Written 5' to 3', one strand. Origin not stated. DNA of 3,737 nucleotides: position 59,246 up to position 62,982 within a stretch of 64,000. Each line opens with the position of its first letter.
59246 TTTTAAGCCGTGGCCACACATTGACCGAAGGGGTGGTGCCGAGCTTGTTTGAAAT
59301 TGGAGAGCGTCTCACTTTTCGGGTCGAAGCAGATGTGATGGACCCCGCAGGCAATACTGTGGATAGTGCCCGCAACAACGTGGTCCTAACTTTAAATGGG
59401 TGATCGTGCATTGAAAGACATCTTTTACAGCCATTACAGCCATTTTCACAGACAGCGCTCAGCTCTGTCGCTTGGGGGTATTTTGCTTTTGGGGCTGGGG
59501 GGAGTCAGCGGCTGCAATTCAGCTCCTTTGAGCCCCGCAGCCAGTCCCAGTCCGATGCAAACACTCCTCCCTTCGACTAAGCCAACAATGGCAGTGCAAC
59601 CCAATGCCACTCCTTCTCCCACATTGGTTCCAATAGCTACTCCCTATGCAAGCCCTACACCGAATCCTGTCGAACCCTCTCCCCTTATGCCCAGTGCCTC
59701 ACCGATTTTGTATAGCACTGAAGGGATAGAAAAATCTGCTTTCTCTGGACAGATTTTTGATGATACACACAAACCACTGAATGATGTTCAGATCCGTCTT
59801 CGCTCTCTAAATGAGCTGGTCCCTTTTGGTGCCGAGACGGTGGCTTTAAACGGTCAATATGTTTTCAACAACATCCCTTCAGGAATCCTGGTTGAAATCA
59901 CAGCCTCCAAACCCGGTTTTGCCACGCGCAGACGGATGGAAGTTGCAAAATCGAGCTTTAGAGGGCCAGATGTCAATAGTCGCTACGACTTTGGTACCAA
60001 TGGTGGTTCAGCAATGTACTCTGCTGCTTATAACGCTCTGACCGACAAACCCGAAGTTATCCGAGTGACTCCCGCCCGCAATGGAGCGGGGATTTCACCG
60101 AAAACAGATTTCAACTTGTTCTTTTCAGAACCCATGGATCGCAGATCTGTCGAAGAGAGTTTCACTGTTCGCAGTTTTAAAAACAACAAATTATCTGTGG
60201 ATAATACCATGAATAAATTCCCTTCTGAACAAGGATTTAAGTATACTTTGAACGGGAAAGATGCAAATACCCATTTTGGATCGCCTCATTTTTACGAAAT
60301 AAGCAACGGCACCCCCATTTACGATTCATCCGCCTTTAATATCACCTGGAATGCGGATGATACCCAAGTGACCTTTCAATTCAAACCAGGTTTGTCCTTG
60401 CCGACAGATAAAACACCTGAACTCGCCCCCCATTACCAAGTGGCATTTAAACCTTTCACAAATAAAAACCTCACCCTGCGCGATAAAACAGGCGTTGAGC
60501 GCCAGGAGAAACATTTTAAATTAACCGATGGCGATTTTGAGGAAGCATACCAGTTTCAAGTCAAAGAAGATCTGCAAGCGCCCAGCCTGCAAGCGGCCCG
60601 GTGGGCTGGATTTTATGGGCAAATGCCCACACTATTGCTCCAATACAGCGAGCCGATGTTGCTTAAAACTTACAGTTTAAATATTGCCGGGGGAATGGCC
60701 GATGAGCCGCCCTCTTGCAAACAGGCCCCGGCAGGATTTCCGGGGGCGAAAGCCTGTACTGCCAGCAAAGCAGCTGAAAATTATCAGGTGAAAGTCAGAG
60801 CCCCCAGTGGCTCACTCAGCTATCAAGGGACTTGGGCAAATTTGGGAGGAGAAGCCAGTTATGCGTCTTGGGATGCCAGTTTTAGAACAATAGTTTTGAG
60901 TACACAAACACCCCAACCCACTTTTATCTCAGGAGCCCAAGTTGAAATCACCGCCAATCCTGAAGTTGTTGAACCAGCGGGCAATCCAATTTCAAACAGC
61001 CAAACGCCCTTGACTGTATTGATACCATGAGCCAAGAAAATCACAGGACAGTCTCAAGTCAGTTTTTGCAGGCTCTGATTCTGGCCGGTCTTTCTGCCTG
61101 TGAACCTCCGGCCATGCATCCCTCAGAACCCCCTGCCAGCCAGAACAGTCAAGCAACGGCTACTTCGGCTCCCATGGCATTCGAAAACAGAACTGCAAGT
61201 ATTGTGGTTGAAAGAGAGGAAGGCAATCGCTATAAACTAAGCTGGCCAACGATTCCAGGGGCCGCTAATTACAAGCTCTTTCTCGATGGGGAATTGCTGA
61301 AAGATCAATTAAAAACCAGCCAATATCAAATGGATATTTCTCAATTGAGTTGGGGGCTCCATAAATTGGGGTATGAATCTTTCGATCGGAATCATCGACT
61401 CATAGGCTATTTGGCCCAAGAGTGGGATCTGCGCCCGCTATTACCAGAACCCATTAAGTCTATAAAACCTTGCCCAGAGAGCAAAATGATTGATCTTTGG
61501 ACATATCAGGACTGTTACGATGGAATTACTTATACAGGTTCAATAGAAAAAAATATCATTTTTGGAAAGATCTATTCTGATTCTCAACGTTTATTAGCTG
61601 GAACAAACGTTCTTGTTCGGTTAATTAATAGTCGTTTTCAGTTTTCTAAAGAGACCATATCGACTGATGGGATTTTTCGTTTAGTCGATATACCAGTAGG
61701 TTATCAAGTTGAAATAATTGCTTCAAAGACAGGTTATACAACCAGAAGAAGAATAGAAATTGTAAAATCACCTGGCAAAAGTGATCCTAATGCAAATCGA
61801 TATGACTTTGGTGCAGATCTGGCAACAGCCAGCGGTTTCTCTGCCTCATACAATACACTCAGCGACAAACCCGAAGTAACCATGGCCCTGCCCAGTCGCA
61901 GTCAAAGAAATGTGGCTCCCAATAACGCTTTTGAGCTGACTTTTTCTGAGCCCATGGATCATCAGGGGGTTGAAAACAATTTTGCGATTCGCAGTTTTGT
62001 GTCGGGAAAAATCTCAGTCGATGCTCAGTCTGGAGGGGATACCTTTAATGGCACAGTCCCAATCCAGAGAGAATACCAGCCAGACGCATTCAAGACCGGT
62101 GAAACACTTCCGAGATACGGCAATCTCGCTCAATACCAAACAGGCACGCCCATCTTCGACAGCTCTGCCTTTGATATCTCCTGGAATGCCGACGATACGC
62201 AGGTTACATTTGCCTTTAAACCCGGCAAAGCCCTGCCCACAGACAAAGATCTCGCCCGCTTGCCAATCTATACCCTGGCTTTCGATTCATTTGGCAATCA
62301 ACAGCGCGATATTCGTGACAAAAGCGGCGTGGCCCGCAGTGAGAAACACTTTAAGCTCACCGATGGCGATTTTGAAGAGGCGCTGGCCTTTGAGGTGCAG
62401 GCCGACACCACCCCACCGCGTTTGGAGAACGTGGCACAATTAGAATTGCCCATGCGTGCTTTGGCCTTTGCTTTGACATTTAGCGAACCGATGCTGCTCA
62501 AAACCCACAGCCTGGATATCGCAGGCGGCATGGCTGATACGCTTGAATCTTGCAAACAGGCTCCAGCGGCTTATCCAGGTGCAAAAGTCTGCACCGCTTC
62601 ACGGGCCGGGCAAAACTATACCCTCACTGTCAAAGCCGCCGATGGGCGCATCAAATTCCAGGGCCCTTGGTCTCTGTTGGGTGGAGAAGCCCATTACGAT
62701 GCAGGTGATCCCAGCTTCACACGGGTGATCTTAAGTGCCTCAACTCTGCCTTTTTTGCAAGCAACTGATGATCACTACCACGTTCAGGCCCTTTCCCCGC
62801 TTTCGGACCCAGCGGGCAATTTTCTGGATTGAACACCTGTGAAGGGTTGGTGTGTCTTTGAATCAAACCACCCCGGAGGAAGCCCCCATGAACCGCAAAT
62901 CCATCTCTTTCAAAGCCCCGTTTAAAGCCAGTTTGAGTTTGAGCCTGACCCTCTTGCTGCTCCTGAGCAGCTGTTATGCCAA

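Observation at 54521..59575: ~1 kb near-identical direct repeat 4.05 kb apart inside the paralog array, with mosaic identity upstream (gene-conversion signature)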

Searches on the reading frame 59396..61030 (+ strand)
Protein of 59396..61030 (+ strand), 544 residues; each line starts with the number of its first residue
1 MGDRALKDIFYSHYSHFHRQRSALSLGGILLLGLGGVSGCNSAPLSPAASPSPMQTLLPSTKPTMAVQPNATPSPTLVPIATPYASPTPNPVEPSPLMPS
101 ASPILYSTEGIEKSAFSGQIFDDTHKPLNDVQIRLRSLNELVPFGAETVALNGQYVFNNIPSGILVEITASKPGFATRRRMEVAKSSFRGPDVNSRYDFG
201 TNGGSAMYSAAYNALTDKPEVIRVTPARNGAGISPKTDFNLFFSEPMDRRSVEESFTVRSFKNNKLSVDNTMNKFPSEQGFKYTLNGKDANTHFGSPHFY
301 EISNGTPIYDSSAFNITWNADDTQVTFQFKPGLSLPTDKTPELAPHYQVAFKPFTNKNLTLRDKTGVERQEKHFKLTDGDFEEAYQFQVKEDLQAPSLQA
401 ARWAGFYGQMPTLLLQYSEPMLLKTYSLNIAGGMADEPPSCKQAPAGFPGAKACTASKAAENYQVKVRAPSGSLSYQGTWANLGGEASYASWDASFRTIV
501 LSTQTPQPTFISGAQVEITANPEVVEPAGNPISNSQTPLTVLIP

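Call 7: search_protein_families(library=pfam, proteins=[window:59396-61030:+], max_evalue=0.01)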
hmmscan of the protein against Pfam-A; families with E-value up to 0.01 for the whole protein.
window:59396-61030:+ (544 aa): 2 families
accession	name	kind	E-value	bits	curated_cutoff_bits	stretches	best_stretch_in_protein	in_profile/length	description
PF13620.12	CarboxypepD_reg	-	1.4e-05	25.8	32.3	1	117-183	3-69/82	Carboxypeptidase regulatory-like domain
PF13205.12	Big_5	-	2.7e-05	25.2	23.6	1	217-268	3-56/105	Bacterial Ig-like domain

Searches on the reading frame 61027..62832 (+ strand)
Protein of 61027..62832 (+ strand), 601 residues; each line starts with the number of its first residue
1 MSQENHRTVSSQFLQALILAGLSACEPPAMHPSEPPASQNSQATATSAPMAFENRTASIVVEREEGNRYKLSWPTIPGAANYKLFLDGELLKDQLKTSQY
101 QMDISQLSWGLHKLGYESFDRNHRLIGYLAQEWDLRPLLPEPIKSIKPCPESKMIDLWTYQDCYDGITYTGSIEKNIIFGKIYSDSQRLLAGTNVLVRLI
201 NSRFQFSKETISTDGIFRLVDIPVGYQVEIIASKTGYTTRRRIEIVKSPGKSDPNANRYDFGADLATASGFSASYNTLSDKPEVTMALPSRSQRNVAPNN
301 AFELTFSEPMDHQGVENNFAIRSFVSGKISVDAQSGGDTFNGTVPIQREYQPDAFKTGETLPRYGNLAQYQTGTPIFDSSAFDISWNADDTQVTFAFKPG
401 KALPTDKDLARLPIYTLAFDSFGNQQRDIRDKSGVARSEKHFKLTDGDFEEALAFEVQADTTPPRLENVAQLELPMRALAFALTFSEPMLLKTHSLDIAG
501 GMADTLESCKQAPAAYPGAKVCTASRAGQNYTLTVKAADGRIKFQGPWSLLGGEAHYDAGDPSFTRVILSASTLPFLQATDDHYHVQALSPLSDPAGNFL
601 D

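Call 7: search_protein_families(library=pfam, proteins=[window:61027-62832:+], max_evalue=0.01)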
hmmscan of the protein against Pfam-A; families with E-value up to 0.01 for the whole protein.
window:61027-62832:+ (601 aa): 1 family
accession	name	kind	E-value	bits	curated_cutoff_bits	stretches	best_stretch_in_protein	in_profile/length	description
PF13205.12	Big_5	-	3.9e-06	28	23.6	1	281-339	4-64/105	Bacterial Ig-like domain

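Call 10: search_protein_families(library=ncbifam, proteins=[window:61027-62832:+], max_evalue=0.01)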
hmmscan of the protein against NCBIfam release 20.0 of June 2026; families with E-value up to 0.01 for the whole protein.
window:61027-62832:+ (601 aa): 0 families
